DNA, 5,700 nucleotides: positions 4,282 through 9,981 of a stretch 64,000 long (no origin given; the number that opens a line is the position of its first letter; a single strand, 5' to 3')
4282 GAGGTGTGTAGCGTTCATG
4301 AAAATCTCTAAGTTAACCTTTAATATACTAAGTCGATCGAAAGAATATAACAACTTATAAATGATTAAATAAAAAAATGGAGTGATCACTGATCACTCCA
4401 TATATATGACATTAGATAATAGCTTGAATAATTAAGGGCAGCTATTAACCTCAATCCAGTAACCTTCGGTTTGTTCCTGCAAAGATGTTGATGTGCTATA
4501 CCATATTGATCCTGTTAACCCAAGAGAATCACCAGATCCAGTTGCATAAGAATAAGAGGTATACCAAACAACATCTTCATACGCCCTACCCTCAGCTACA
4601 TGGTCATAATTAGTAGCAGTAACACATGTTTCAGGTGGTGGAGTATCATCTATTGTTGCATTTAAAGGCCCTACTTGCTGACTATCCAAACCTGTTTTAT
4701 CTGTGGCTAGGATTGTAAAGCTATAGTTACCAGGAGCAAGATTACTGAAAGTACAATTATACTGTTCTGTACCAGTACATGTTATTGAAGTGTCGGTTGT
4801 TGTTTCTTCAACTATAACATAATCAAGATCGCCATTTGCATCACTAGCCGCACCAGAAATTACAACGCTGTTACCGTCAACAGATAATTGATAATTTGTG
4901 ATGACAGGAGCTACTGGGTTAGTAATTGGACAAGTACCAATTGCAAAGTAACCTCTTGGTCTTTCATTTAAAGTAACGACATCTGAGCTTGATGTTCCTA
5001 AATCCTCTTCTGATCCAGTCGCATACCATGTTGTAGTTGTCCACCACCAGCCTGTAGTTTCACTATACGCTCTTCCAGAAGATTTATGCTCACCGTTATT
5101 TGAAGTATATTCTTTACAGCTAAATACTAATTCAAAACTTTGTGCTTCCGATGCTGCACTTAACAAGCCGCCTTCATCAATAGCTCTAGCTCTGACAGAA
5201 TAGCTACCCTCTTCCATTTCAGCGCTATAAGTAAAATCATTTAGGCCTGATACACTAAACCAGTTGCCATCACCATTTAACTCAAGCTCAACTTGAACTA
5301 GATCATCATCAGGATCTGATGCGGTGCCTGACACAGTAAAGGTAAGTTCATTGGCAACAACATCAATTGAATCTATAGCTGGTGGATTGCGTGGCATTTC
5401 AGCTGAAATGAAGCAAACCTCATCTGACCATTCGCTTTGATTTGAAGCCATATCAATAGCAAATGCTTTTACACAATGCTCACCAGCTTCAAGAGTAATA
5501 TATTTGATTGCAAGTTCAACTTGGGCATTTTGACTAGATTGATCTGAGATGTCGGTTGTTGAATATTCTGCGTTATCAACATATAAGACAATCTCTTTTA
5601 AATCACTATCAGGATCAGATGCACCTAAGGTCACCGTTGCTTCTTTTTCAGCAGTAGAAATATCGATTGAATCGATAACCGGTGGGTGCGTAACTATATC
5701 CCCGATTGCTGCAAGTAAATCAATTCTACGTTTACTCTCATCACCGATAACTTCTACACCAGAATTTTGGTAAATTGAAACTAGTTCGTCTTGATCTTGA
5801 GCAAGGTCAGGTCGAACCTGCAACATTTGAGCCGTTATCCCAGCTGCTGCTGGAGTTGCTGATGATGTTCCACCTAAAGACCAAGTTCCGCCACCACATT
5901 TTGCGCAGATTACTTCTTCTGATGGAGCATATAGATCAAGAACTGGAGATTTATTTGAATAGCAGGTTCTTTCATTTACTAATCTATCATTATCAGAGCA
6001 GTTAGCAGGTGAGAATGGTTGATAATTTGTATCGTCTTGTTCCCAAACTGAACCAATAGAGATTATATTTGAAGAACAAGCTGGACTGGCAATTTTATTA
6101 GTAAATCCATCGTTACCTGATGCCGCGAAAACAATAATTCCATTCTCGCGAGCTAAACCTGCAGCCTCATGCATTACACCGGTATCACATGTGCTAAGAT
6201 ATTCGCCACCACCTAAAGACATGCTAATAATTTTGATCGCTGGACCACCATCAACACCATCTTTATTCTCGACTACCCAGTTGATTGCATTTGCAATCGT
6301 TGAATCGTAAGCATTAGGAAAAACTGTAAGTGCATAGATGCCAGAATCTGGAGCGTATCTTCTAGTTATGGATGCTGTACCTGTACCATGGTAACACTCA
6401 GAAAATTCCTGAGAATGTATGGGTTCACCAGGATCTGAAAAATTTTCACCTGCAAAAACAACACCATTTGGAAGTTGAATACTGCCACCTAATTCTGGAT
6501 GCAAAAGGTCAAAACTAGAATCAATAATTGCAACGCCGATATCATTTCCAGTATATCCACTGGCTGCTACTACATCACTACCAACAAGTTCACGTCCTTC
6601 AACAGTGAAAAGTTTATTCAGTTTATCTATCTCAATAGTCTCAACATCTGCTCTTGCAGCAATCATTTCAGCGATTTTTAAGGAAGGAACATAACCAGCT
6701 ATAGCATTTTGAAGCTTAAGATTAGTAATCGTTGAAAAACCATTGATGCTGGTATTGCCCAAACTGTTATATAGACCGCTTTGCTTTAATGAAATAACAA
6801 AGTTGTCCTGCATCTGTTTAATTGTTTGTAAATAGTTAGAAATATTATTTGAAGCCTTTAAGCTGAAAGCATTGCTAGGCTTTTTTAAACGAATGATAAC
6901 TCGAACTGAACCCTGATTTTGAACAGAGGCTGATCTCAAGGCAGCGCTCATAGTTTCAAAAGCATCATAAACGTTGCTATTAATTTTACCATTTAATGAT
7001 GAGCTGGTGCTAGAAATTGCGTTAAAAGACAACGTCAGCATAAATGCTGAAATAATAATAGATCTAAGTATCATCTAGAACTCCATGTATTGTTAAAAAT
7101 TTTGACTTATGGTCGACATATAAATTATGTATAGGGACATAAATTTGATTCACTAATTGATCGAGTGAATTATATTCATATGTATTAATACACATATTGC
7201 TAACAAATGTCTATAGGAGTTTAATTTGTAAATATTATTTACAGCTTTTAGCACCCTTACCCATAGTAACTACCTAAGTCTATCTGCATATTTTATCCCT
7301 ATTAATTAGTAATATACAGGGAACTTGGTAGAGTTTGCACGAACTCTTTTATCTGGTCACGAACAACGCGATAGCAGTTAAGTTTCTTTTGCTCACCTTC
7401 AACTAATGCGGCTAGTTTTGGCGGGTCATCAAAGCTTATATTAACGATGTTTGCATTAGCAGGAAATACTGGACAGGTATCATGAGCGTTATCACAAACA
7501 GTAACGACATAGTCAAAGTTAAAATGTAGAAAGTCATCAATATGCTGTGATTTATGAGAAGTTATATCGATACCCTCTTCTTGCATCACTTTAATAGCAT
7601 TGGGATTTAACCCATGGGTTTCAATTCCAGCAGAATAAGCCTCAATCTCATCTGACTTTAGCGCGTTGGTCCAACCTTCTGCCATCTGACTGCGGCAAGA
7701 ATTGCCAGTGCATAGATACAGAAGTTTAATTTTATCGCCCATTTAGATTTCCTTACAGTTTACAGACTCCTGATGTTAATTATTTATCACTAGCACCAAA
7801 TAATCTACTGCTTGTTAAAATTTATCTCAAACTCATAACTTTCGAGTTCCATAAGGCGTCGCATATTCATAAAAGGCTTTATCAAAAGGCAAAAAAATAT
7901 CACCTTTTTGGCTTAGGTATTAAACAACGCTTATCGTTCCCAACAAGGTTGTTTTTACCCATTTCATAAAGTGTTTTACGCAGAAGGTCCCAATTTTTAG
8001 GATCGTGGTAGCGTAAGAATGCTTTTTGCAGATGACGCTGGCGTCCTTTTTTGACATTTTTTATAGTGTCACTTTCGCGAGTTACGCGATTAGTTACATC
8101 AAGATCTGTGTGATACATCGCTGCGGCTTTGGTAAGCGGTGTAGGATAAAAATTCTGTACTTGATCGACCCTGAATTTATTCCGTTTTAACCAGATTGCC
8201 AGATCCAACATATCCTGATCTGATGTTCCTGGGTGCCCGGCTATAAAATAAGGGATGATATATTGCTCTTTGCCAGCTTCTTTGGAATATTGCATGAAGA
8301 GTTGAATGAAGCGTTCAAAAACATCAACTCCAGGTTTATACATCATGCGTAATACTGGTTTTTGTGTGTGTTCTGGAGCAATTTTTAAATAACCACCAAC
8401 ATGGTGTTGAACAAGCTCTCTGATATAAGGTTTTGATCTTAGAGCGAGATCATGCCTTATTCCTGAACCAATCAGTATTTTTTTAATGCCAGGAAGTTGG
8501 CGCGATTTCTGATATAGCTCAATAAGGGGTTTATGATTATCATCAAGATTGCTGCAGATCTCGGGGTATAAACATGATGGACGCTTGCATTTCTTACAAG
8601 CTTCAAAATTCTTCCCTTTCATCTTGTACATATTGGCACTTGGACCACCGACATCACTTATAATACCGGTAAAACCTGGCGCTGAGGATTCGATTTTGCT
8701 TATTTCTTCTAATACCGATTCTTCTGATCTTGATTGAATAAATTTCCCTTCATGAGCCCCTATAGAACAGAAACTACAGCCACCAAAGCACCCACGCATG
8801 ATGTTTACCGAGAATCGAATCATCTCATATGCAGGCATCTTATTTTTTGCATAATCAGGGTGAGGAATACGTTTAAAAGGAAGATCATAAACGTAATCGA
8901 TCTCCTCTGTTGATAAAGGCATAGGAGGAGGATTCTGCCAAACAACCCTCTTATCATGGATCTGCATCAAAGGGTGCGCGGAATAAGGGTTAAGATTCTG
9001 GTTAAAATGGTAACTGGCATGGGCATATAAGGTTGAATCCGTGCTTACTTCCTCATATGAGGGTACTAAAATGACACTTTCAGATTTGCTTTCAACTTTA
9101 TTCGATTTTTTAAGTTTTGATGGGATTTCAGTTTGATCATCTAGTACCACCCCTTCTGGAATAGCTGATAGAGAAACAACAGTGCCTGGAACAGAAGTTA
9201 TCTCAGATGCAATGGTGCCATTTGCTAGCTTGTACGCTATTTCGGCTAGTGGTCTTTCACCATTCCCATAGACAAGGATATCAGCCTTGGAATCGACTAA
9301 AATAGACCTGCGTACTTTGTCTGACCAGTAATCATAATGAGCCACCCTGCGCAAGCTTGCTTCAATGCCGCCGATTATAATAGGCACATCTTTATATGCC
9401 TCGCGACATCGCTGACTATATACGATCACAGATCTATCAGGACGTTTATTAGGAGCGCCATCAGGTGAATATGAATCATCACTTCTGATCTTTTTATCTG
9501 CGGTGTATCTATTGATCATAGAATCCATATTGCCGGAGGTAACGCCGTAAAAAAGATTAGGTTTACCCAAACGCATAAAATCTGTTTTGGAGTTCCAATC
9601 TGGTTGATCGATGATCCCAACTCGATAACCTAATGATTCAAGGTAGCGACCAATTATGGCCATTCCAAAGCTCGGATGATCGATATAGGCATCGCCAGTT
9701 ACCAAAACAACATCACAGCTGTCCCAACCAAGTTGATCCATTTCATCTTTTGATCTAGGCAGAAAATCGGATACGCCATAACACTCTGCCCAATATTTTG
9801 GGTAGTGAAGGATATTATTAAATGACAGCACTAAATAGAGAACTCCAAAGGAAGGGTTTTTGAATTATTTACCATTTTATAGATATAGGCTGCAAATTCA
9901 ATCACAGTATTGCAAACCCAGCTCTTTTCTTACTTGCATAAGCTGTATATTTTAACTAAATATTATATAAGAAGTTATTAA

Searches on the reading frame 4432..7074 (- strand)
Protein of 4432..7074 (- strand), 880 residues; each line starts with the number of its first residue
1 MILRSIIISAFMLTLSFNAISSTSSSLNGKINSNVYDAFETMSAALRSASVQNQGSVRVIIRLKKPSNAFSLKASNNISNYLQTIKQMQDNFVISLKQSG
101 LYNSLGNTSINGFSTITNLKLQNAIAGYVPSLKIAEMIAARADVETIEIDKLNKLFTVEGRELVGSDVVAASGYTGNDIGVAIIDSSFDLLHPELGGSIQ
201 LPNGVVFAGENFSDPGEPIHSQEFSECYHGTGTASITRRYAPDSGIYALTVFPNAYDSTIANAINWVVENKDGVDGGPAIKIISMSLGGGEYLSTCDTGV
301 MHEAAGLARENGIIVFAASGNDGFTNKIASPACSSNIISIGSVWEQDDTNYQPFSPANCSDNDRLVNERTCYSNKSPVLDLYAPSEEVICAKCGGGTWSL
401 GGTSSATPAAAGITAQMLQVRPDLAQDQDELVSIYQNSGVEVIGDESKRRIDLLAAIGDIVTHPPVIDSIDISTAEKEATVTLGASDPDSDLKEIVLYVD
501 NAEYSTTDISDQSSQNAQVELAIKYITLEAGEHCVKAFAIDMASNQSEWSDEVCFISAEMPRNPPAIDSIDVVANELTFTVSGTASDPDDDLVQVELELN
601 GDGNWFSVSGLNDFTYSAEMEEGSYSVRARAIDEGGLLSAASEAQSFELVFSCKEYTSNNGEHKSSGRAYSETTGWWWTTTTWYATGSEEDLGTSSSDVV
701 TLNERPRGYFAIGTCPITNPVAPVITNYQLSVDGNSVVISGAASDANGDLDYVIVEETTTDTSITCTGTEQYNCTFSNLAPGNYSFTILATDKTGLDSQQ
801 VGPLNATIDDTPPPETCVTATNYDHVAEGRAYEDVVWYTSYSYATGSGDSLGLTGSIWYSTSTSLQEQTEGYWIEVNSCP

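Call 64: search_protein_families(library=pfam, proteins=[window:4432-7074:-], max_evalue=1e-8)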
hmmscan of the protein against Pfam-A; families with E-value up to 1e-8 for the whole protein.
window:4432-7074:- (880 aa): 2 families
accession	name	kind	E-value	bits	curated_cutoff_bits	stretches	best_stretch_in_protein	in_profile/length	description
PF00082.27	Peptidase_S8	-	5.2e-23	82.2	21.8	1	176-428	1-264/288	Subtilase family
PF19077.6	Big_13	-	5.8e-09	36.8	27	0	571-643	21-95/102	Bacterial Ig-like domain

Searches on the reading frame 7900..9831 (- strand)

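Call 64: search_protein_families(library=pfam, proteins=[window:7900-9831:-], max_evalue=1e-8)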
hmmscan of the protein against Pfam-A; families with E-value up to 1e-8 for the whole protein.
window:7900-9831:- (643 aa): 2 families
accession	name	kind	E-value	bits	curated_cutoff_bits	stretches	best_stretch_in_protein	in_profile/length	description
PF08497.15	Radical_SAM_N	-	7.1e-137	456.1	25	1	23-341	1-301/301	Radical SAM N-terminal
PF11842.13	DUF3362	-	2.5e-35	122.3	27.6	1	556-641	1-86/151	Domain of unknown function (DUF3362)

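Call 90: search_protein_families(library=ncbifam, proteins=[window:7900-9831:-], max_evalue=1e-10)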
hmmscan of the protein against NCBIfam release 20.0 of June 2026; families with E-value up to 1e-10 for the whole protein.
window:7900-9831:- (643 aa): 2 families
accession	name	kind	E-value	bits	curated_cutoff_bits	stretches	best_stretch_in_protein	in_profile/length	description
TIGR03904.1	SAM_YgiQ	equivalog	1.3e-250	832.7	462.35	1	23-606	1-557/558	YgiQ family radical SAM protein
TIGR00089.1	TIGR00089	subfamily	1.2e-11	44.1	251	0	333-380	133-180/429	MiaB/RimO family radical SAM methylthiotransferase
